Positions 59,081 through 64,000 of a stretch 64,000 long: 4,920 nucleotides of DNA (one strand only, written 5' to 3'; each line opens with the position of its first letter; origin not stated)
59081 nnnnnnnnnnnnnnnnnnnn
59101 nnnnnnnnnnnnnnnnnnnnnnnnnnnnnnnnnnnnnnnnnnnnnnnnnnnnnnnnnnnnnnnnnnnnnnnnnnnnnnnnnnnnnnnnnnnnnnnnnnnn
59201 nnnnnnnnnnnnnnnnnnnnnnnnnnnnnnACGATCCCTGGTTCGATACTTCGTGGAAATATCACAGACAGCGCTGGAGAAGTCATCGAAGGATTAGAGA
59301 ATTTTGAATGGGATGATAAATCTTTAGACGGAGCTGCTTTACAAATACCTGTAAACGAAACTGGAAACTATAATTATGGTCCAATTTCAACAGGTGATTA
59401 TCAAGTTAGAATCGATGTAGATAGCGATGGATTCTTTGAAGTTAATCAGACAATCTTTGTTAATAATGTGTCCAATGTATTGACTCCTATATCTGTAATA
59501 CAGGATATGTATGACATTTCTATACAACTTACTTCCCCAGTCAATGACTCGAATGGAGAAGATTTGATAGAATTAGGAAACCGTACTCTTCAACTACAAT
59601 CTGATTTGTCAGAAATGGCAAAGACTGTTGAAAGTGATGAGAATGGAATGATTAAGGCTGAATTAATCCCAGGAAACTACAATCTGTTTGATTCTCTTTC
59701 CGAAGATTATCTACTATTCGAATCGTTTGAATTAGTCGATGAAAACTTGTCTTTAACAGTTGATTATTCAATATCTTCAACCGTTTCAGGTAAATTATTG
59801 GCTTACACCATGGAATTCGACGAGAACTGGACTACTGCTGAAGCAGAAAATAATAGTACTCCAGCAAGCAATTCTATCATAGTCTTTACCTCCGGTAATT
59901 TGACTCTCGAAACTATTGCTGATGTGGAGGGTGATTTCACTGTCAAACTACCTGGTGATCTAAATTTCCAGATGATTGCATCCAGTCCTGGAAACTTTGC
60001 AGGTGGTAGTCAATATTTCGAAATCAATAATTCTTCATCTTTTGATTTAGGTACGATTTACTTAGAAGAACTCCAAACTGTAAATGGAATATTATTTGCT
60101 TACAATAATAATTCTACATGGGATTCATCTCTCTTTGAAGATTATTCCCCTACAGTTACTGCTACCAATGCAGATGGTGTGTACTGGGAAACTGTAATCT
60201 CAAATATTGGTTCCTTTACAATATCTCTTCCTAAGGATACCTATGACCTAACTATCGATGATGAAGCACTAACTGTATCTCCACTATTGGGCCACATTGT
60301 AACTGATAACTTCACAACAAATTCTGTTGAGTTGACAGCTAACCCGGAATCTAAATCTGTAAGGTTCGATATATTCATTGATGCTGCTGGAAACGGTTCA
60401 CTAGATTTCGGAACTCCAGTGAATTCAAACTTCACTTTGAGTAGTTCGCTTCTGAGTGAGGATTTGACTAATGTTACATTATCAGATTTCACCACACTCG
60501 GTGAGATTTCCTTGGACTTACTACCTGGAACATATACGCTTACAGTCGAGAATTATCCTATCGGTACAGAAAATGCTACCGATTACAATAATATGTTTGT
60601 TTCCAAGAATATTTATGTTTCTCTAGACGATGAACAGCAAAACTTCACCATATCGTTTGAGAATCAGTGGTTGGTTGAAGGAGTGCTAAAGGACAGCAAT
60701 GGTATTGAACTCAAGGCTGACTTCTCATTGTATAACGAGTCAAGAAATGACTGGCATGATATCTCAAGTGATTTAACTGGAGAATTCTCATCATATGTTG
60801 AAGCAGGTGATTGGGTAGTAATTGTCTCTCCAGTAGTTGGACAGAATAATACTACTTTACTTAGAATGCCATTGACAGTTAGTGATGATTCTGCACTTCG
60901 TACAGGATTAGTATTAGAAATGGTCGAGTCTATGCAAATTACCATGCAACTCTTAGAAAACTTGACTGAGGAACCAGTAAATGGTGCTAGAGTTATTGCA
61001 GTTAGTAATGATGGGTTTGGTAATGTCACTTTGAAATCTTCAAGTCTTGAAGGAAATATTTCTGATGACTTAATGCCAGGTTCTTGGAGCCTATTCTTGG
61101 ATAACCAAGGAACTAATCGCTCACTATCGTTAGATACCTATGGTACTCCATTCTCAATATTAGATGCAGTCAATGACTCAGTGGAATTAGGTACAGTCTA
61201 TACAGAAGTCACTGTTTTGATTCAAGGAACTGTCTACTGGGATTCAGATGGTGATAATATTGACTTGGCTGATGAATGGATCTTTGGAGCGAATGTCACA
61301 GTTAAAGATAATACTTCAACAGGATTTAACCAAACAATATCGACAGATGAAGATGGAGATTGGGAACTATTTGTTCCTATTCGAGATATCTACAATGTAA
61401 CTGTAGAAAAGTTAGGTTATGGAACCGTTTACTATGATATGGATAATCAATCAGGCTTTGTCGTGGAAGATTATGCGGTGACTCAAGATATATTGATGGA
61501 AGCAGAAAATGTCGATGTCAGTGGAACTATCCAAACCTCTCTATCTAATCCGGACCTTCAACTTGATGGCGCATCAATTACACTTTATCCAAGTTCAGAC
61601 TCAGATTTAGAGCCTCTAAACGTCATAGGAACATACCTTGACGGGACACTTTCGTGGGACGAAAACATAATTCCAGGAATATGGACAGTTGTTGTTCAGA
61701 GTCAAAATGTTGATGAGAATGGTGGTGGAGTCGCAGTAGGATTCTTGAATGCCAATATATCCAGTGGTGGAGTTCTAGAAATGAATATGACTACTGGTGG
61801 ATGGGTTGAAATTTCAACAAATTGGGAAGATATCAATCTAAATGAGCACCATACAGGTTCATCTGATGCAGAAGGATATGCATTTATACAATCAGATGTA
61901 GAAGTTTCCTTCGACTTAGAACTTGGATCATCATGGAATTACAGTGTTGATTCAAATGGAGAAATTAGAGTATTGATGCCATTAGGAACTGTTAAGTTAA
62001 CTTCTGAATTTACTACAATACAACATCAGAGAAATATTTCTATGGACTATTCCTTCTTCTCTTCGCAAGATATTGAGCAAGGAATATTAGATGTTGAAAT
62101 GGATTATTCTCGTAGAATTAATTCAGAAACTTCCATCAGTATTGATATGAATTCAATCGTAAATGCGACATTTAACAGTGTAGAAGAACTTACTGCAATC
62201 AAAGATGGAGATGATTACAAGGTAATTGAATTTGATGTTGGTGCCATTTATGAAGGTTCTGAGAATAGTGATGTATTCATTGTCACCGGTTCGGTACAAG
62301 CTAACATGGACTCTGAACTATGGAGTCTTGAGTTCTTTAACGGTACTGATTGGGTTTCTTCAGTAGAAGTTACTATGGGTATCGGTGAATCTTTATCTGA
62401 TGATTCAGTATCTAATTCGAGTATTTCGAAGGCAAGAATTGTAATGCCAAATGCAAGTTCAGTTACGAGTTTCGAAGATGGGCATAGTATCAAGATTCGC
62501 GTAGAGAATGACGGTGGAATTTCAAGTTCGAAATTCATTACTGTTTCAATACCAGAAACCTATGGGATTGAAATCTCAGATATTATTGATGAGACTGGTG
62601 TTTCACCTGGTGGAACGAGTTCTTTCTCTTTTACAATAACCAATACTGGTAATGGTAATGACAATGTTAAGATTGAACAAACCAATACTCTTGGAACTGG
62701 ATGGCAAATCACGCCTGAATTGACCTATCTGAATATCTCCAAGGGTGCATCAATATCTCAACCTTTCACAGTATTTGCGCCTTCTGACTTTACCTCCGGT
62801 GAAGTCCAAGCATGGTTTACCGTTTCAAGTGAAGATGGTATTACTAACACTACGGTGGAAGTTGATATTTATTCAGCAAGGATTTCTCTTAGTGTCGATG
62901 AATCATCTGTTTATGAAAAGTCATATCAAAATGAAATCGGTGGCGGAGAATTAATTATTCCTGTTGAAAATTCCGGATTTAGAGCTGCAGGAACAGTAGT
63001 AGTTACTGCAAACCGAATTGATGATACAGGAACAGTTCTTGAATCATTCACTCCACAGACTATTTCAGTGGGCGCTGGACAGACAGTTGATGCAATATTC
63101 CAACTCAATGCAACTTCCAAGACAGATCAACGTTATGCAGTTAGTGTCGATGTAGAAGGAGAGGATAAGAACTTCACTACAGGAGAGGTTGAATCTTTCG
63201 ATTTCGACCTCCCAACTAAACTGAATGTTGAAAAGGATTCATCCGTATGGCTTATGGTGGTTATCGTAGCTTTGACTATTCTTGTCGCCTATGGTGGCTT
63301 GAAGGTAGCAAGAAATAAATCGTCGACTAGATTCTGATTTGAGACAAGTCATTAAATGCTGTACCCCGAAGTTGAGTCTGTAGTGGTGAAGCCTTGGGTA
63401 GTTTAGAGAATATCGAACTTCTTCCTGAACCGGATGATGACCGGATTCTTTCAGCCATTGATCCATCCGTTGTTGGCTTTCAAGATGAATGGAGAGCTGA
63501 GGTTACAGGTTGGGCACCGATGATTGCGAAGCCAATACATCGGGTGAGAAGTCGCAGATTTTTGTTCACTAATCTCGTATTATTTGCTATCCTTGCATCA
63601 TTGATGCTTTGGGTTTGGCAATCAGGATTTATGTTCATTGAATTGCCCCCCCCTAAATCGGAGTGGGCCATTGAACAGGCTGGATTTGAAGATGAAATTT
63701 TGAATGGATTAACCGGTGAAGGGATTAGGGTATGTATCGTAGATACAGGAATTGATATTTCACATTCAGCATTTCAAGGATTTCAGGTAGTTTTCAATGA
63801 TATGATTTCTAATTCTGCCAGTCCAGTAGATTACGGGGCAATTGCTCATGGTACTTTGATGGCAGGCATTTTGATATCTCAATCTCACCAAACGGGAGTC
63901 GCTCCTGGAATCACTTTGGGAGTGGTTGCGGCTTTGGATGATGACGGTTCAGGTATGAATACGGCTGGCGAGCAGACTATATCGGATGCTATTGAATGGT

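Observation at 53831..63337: AglB/STT3 oligosaccharyltransferase embedded in a 3,187-codon ORF with large extensions on both sides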

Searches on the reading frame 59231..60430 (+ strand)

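Call 14: search_protein_families(library=pfam, proteins=[window:59231-60430:+], max_evalue=1)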
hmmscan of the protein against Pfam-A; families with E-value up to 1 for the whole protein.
window:59231-60430:+ (400 aa): 3 families
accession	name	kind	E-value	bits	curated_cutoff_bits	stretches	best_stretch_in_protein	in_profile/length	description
PF13620.12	CarboxypepD_reg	-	4.1e-08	33.9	32.3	2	308-343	18-55/82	Carboxypeptidase regulatory-like domain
PF17802.7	SpaA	-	0.0036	17.9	23.1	1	115-152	16-56/91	Prealbumin-like fold domain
PF17210.9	SdrD_B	-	0.011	16.4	29.7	0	41-66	44-69/112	SdrD B-like domain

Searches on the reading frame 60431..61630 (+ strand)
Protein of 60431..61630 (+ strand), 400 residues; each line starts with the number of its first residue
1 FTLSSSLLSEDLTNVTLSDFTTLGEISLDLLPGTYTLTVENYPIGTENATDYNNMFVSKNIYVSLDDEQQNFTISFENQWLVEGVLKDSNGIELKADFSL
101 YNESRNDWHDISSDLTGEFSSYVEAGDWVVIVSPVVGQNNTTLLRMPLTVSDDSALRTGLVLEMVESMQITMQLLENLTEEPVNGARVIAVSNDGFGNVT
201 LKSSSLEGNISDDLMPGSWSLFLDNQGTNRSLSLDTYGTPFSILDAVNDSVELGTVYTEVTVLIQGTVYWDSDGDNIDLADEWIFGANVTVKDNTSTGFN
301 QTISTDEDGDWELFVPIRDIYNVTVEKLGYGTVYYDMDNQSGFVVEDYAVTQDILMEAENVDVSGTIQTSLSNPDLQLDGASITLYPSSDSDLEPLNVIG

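Call 14: search_protein_families(library=pfam, proteins=[window:60431-61630:+], max_evalue=1)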
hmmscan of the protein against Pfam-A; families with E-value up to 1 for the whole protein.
window:60431-61630:+ (400 aa): 2 families
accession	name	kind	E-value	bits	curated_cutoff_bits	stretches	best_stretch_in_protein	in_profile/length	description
PF13620.12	CarboxypepD_reg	-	7.7e-13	49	32.3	1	280-337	10-67/82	Carboxypeptidase regulatory-like domain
PF13715.12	CarbopepD_reg_2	-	0.00083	19.8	32.2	1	282-342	12-67/88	CarboxypepD_reg-like domain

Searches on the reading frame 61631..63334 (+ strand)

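Call 14: search_protein_families(library=pfam, proteins=[window:61631-63334:+], max_evalue=1)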
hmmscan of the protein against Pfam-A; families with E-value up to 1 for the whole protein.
window:61631-63334:+ (568 aa): 6 families
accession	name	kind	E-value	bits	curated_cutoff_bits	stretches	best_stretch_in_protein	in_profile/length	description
PF23619.1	Ig_VWA7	-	0.0028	18.3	27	1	322-392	10-77/104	VWA7 Ig-like domain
PF22544.2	HYDIN_VesB_CFA65-like_Ig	-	0.006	17.2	25.5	1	319-413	10-97/100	HYDIN/CFA65/VesB-like, Ig-like domain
PF05506.17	PLipase_C_C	-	0.02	16.3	24.4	1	439-509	12-70/80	Bacterial phospholipase C, C-terminal domain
PF00394.28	Cu-oxidase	-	0.049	14.2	21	1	466-513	96-144/157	Multicopper oxidase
PF07705.17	CARDB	-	0.069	13.8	22.7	1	315-406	6-91/101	CARDB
PF06280.18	fn3_5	-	0.071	14.3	27.6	0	470-511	56-87/112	Fn3-like domain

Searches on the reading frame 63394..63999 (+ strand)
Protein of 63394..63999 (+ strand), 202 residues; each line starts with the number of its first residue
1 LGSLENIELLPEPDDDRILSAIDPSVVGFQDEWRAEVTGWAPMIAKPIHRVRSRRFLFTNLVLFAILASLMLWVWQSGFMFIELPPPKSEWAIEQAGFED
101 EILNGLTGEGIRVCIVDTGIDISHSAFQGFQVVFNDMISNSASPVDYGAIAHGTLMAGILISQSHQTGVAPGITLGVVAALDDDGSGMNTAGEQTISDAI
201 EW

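Call 28: search_protein_families(library=pfam, proteins=[window:63394-63999:+], max_evalue=0.001)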
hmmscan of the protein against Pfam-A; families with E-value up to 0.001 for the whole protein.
seq(202 aa): 1 family
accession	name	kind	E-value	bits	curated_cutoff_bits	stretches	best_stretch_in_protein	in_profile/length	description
PF00082.27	Peptidase_S8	-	5.4e-10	39.5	21.8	1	108-200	1-107/288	Subtilase family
